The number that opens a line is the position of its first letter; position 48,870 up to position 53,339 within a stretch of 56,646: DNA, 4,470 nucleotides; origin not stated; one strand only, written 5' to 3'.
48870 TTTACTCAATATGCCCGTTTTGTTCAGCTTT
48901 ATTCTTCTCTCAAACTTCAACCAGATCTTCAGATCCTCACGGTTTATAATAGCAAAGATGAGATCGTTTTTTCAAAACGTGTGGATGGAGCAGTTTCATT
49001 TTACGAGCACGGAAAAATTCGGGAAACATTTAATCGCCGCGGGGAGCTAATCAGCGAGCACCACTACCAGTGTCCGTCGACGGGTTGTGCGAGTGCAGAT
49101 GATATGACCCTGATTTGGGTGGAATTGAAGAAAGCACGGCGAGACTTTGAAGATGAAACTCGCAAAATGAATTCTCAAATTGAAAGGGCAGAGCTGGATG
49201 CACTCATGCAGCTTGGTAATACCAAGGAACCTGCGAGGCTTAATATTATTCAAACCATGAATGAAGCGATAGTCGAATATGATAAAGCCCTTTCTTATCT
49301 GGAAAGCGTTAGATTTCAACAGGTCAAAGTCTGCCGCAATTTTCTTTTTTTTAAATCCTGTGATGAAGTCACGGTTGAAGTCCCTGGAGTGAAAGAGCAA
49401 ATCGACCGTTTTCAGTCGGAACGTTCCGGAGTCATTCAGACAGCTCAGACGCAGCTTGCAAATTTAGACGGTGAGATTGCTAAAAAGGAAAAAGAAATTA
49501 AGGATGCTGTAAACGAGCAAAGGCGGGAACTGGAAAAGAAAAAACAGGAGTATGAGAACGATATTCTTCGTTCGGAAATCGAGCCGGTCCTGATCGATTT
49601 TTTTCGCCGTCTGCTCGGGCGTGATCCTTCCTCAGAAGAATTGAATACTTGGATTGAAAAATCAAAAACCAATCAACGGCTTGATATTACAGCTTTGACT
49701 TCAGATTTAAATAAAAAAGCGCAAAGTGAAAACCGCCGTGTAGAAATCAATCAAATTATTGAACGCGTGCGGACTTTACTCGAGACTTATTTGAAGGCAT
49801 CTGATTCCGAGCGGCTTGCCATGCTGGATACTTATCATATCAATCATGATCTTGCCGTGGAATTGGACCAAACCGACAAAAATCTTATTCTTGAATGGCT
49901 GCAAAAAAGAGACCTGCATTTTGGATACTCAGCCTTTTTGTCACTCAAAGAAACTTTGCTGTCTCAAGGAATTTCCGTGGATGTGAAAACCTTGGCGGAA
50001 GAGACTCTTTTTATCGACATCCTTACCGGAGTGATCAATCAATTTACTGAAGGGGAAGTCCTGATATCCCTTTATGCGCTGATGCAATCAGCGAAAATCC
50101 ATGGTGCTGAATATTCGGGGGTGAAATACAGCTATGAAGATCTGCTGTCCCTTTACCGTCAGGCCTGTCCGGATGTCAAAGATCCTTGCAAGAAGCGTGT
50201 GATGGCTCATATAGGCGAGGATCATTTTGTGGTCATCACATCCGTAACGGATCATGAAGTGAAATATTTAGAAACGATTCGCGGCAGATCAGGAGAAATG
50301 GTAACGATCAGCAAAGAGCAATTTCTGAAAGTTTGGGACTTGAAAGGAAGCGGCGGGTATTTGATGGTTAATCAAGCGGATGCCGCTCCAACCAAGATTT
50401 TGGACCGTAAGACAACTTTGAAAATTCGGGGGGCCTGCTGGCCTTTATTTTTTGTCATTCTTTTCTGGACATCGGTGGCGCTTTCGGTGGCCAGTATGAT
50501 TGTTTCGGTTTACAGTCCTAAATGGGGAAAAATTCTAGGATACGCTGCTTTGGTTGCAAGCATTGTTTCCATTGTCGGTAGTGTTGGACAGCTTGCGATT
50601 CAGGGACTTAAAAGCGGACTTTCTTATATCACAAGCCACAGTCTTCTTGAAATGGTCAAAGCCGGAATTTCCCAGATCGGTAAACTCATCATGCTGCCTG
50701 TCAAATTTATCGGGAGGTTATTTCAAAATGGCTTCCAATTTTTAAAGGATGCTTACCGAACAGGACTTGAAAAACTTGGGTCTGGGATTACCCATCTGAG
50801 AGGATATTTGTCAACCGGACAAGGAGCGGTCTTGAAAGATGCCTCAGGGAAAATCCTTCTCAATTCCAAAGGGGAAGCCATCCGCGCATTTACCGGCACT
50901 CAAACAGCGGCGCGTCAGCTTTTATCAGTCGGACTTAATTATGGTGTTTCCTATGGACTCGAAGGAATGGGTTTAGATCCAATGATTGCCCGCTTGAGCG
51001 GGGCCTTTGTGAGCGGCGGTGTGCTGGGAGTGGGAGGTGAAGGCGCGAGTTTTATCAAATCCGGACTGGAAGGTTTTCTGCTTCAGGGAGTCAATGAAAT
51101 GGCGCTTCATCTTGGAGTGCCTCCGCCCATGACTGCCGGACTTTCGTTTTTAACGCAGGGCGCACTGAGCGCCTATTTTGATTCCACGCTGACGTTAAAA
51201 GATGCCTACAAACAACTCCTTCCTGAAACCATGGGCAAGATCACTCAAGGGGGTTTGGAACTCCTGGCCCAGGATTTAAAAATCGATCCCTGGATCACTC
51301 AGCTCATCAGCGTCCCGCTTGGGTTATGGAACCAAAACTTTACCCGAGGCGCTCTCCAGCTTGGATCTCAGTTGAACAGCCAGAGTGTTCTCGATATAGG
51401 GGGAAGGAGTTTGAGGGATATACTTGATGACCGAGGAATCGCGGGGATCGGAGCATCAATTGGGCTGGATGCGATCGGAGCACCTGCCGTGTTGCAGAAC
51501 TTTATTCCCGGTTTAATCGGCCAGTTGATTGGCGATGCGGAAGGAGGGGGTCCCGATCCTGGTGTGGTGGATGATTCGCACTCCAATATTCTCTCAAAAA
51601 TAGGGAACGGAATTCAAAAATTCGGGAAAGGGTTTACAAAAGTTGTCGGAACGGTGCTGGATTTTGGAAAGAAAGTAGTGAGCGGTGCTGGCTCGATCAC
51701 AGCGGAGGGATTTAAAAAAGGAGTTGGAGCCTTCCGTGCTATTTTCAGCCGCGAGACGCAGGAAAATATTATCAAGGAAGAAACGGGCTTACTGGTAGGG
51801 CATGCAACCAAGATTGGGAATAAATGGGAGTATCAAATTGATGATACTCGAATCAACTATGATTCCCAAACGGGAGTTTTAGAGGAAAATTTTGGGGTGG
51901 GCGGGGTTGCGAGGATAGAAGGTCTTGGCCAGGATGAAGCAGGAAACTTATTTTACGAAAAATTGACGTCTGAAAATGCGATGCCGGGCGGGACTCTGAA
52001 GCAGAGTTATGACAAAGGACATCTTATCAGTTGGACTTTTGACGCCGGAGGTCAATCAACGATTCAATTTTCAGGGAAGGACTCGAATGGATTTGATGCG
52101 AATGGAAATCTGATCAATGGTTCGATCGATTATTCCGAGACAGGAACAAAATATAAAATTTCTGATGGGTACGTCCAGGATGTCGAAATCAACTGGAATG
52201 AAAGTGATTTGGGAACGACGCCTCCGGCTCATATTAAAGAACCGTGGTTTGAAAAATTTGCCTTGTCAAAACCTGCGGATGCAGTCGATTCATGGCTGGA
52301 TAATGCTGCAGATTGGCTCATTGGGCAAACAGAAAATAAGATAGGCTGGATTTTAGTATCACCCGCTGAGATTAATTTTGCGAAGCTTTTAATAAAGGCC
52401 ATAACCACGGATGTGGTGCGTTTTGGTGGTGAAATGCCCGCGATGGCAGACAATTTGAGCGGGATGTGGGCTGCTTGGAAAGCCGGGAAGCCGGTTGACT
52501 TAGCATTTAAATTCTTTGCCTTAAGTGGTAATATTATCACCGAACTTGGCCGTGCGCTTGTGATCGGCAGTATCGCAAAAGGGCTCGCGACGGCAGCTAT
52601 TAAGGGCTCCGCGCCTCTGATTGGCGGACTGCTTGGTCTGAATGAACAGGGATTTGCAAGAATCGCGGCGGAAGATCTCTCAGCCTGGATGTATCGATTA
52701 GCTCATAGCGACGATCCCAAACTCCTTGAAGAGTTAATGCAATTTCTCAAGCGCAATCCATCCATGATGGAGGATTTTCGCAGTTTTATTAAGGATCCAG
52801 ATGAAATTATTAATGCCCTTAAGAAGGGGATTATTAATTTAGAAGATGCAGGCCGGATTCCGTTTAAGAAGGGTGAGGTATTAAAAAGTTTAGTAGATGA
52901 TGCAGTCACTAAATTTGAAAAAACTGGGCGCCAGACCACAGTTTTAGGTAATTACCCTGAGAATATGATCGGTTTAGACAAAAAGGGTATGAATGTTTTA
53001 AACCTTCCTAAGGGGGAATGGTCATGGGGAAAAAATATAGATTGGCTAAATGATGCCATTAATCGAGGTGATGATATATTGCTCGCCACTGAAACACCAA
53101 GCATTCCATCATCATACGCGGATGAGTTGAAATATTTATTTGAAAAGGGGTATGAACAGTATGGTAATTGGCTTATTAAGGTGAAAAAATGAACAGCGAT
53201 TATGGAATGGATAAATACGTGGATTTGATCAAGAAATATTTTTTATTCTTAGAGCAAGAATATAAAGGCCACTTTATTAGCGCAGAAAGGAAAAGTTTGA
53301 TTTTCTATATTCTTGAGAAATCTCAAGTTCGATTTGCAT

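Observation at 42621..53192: Giant 3,523-aa surface protein with an architecture I cannot place in a described toxin or adhesin family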

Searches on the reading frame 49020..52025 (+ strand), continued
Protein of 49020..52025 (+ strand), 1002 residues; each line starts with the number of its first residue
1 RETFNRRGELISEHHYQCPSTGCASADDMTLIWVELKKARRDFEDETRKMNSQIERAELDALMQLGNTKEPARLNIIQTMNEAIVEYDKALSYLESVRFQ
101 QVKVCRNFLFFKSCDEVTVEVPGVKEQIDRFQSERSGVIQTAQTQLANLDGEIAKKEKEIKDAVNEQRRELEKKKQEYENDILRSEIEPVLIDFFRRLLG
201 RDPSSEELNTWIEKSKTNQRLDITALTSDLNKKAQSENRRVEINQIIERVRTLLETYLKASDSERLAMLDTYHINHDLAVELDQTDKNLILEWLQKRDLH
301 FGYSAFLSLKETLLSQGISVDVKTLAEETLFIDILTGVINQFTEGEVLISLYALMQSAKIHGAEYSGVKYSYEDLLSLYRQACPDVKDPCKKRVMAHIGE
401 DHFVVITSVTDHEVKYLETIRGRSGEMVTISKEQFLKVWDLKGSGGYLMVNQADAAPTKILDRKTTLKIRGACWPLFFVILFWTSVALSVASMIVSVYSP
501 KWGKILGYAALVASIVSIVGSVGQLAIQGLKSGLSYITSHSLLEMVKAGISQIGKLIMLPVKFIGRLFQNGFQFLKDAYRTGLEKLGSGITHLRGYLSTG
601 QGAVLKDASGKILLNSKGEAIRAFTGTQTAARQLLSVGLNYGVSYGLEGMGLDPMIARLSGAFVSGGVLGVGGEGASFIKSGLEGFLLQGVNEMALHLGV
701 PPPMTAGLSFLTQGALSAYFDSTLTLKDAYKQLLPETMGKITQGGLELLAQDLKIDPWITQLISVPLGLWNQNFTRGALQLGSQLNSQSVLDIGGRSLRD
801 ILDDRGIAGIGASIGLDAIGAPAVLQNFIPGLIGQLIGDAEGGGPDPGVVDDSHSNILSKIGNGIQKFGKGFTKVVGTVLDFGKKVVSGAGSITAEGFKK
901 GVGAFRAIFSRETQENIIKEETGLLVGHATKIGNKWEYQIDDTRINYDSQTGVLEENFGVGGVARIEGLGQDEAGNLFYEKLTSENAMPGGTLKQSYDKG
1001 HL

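Call 88: list_cluster_members(proteins=[P0003, P0004, P0009, P0018, P0031, P0076, P0097, P0119, P0093, P0014])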
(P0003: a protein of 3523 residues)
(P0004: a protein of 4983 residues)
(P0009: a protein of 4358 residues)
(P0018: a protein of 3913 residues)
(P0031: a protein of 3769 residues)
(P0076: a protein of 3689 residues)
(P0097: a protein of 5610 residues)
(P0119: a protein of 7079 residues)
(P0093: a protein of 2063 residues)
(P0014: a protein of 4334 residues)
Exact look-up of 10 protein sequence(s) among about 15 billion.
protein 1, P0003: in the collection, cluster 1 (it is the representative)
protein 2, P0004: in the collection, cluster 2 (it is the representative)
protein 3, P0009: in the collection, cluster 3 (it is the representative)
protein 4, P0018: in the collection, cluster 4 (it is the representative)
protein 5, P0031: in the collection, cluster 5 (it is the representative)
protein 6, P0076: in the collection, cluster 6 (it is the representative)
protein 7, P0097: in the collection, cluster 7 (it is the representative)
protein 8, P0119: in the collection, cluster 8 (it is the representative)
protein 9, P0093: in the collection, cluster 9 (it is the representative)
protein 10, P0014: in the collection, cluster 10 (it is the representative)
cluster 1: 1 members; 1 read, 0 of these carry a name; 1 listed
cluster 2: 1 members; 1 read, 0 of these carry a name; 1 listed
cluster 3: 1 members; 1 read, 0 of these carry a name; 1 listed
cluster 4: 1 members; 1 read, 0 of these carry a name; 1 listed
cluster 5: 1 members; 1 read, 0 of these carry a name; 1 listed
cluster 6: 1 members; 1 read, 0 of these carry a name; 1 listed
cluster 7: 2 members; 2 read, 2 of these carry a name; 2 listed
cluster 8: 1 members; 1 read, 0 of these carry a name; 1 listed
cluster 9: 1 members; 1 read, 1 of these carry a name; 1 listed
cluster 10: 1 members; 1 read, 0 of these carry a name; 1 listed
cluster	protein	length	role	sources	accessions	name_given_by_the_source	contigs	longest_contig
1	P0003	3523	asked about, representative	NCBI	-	-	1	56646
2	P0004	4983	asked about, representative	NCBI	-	-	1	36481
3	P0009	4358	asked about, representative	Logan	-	-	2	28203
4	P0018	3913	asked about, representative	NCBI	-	-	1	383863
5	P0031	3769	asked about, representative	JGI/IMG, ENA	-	-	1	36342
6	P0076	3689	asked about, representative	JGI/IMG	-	-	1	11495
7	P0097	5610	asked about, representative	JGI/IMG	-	hypothetical protein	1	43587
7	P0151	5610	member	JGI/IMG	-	hypothetical protein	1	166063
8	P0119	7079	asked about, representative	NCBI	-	-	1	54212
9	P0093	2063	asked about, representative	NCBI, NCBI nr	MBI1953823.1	MAG: hypothetical protein HYS41_06855, partial [Candidatus Omnitrophica bacterium] | hypothetical protein [Candidatus Omnitrophota bacterium]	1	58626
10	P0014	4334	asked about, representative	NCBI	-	-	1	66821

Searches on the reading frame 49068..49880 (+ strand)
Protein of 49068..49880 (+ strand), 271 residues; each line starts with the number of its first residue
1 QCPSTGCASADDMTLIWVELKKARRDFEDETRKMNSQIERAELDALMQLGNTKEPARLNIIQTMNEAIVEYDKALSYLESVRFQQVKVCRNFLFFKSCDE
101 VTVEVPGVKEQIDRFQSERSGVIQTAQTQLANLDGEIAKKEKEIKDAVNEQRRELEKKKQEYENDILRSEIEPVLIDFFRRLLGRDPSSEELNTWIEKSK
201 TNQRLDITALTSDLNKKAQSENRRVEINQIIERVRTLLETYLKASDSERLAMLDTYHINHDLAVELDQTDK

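Call 8: search_protein_families(library=pfam, proteins=[window:49068-49880:+], max_evalue=5)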
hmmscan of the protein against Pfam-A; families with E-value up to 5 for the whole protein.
window:49068-49880:+ (271 aa): 11 families
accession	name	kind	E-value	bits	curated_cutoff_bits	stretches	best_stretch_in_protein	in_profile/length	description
PF03938.19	OmpH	-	0.0091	16.6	32.4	1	110-172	44-101/141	Outer membrane protein (OmpH-like)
PF08810.16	KapB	-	0.04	14.5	26.3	1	126-168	60-102/112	Kinase associated protein B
PF14362.11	DUF4407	-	0.04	13.7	31.3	1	109-196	122-189/297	Domain of unknown function (DUF4407)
PF04490.17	Pox_T4_C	-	0.087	13.4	25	1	69-119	23-67/146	Poxvirus T4 protein, C terminus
PF18476.7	PIN_8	-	0.15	12.4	26.1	1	115-218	77-177/227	PIN like domain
PF09969.14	DUF2203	-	0.17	13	24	1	99-185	6-93/122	Uncharacterized conserved protein (DUF2203)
PF17408.7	MCD_N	-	0.24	12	22.4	1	30-67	11-46/85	Malonyl-CoA decarboxylase N-terminal domain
PF16290.10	DUF4936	-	0.27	12.3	28.8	0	210-254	21-68/91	Domain of unknown function (DUF4936)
PF16213.11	DCB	-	0.48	10.6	25.6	1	121-177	5-62/177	Mon2/Sec7/BIG1-like, dimerisation and cyclophilin-binding domain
PF18652.6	Adhesin_P1_N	-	0.52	11.1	27.1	1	100-164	10-76/106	Adhesin P1 N-terminal domain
PF04513.17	Baculo_PEP_C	-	2.6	8.5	38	1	122-172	39-88/140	Baculovirus polyhedron envelope protein, PEP, C terminus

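Call 27: search_protein_families(library=ncbifam, proteins=[window:49068-49880:+], max_evalue=1)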
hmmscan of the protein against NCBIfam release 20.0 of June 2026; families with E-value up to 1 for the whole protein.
window:49068-49880:+ (271 aa): 5 families
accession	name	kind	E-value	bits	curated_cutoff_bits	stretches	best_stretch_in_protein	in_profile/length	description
NF052680.1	KinAssocLprKapB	equivalog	0.036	14.2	140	1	126-168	73-115/126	kinase-associated lipoprotein KapB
TIGR03659.1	IsdE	equivalog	0.078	12.2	298.65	1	43-142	73-170/292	heme ABC transporter substrate-binding protein IsdE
NF004429.0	PRK05771.2-2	equivalog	0.3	9.8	799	1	17-175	82-230/608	V-type ATP synthase subunit I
NF033930.1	pneumo_PspA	exception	0.4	9.3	850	1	19-251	101-327/659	pneumococcal surface protein A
NF033175.1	fuso_auto_Nterm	subfamily_domain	0.69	10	55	1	121-172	30-79/120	autotransporter-associated N-terminal domain-containing protein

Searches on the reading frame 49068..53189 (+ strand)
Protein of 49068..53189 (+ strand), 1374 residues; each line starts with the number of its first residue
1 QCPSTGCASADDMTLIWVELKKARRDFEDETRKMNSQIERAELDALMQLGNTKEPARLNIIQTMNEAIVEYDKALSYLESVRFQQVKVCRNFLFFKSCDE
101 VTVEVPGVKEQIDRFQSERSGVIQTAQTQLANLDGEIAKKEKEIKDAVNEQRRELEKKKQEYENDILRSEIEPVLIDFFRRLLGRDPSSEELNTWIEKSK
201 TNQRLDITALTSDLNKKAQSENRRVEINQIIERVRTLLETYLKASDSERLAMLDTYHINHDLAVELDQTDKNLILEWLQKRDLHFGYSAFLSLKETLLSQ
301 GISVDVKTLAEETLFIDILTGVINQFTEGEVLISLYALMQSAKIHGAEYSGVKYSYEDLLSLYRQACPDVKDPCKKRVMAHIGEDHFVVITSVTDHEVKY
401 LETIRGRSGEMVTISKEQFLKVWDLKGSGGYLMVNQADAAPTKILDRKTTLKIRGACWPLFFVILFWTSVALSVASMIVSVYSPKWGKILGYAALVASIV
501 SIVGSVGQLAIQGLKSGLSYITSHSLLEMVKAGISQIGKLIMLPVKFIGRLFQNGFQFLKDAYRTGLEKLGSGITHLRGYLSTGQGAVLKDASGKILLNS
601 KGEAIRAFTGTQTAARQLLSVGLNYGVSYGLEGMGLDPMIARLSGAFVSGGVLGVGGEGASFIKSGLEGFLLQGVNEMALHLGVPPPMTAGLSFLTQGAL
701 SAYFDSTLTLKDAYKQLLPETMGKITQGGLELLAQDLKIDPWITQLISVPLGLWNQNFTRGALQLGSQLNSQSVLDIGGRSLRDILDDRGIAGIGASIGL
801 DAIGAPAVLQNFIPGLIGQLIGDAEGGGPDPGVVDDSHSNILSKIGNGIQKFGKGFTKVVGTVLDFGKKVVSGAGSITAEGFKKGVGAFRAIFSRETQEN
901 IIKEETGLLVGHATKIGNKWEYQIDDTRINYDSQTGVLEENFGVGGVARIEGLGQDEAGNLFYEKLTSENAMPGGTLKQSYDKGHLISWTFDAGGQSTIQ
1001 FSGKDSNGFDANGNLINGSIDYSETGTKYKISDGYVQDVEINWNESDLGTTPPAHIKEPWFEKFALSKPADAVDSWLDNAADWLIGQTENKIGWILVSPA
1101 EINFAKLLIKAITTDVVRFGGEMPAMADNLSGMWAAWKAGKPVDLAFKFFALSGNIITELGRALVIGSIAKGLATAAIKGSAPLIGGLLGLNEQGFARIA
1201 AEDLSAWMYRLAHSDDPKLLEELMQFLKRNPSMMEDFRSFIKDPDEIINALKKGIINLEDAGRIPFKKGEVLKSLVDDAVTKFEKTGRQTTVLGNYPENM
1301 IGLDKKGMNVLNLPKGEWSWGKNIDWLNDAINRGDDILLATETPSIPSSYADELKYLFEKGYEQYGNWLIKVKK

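Call 11: find_homologous_proteins(query=window:49068-53189:+, max_evalue=0.001)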
Query window:49068-53189:+ (1374 aa): 2 proteins with E <= 0.001 among 8000 candidates.
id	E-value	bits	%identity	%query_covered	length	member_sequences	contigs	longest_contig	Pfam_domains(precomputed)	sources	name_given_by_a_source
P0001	1.8e-199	684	45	55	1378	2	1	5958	-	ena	-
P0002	8.2e-194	665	38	71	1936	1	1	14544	-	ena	-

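Call 15: find_encoding_contigs(protein=P0002, flank=10000)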
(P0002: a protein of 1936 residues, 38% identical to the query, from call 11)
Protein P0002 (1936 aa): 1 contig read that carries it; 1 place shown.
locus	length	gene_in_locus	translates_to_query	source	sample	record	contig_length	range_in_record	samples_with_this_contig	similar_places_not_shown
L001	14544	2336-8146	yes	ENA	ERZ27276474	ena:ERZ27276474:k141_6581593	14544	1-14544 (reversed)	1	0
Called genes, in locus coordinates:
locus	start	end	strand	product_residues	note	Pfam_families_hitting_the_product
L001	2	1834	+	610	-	?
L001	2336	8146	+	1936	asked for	-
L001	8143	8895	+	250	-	PF13424:TPR_12 (faint)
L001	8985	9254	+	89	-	-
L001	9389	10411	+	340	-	PF13310:Virulence_RhuM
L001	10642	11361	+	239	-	PF02518:HATPase_c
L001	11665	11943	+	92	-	-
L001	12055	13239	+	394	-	PF13173:AAA_14, PF13401:AAA_22 (faint), PF13635:DUF4143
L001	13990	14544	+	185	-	?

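Call 16: find_encoding_contigs(protein=P0001, flank=10000)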
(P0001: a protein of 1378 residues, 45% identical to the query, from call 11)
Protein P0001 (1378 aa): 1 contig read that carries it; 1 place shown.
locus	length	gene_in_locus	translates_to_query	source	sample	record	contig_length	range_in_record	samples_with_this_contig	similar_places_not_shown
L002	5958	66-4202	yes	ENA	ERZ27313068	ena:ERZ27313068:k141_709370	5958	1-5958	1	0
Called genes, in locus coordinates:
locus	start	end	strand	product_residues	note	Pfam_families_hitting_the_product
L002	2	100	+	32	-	?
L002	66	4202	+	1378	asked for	-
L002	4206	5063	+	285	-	-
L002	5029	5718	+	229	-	-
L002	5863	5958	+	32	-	?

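Call 19: search_protein_families(library=pfam, proteins=[L001:8143-8892:+, L001:8985-9251:+, L002:4206-5060:+, L002:5029-5715:+], max_evalue=5)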
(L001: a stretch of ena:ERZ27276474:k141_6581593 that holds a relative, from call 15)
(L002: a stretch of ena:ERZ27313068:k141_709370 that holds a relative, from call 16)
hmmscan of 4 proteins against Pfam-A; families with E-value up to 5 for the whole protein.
L001:8143-8892:+ (250 aa): 10 families
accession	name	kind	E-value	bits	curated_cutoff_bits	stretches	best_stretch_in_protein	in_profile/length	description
PF13424.12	TPR_12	-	8.4e-06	26.3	30.1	2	34-70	36-72/77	Tetratricopeptide repeat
PF07719.23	TPR_2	-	5.1e-05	23.5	27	2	45-70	3-28/34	Tetratricopeptide repeat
PF00515.34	TPR_1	-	0.00025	21.2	27.8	2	91-104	10-23/34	Tetratricopeptide repeat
PF13176.12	TPR_7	-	0.00066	20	27.9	2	50-70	6-28/36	Tetratricopeptide repeat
PF13432.12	TPR_16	-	0.016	16.1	32.7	1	49-103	3-52/65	Tetratricopeptide repeat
PF13374.12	TPR_10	-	0.016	15.6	27.5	1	91-105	11-25/42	Tetratricopeptide repeat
PF13414.12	TPR_11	-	0.025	14.7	26.8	2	51-70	2-21/42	TPR repeat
PF13428.12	TPR_14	-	0.028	15.5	23.5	1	44-70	2-28/44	Tetratricopeptide repeat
PF01535.26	PPR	-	0.069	13.9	25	1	87-103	5-21/31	PPR repeat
PF11432.13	DUF3197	-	0.19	12.1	27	1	19-73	33-83/113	Protein of unknown function (DUF3197)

L001:8985-9251:+ (89 aa): 0 families

L002:4206-5060:+ (285 aa): 8 families
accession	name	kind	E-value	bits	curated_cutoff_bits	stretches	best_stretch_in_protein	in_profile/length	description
PF07719.23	TPR_2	-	5.1e-05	23.5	27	2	42-67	3-28/34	Tetratricopeptide repeat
PF00515.34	TPR_1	-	0.00028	21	27.8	1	41-67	2-28/34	Tetratricopeptide repeat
PF13181.12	TPR_8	-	0.00067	20.1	25.7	2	42-71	3-32/34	Tetratricopeptide repeat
PF13371.12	TPR_9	-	0.0019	18.6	35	0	40-71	29-60/73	Tetratricopeptide repeat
PF13174.12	TPR_6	-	0.046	14.8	26.3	0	41-65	1-25/33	Tetratricopeptide repeat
PF13424.12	TPR_12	-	0.052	14.2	30.1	1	43-80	6-48/77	Tetratricopeptide repeat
PF13428.12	TPR_14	-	0.093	13.9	23.5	0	44-68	5-29/44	Tetratricopeptide repeat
PF13414.12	TPR_11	-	0.1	12.8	26.8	1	47-67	1-21/42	TPR repeat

L002:5029-5715:+ (229 aa): 0 families

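Call 90: search_solved_structures(query=A8, max_evalue=10, show_alignments=2)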
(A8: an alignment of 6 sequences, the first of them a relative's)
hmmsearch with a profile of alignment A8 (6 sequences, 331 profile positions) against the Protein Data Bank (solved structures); distinct sequences matched with E-value up to 10: 9.
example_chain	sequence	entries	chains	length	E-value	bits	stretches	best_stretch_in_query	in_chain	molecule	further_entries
3iec_A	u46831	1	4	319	0.38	13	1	128-210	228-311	Serine/threonine-protein kinase MARK2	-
6yc7_A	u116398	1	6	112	0.54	12.5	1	164-219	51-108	PII protein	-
6yc6_A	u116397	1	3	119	0.62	12.3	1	164-219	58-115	PII protein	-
1zmu_A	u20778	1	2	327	0.74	12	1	128-210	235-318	MAP/Microtubule affinity regulating kinase 2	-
1y8g_A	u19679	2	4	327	0.74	12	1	128-210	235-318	MAP/Microtubule affinity-regulating kinase 2 | MAP/Microtubule affinity regulating kinase 2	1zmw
2wzj_A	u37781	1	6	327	0.74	12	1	128-210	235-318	SERINE/THREONINE-PROTEIN KINASE MARK2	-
5eak_A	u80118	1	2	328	0.75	12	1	128-210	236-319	Serine/threonine-protein kinase MARK2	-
1zmv_A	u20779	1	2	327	0.75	12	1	128-210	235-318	MAP/Microtubule affinity regulating kinase 2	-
5kz7_A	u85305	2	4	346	0.85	11.8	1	128-210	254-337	Serine/threonine-protein kinase MARK2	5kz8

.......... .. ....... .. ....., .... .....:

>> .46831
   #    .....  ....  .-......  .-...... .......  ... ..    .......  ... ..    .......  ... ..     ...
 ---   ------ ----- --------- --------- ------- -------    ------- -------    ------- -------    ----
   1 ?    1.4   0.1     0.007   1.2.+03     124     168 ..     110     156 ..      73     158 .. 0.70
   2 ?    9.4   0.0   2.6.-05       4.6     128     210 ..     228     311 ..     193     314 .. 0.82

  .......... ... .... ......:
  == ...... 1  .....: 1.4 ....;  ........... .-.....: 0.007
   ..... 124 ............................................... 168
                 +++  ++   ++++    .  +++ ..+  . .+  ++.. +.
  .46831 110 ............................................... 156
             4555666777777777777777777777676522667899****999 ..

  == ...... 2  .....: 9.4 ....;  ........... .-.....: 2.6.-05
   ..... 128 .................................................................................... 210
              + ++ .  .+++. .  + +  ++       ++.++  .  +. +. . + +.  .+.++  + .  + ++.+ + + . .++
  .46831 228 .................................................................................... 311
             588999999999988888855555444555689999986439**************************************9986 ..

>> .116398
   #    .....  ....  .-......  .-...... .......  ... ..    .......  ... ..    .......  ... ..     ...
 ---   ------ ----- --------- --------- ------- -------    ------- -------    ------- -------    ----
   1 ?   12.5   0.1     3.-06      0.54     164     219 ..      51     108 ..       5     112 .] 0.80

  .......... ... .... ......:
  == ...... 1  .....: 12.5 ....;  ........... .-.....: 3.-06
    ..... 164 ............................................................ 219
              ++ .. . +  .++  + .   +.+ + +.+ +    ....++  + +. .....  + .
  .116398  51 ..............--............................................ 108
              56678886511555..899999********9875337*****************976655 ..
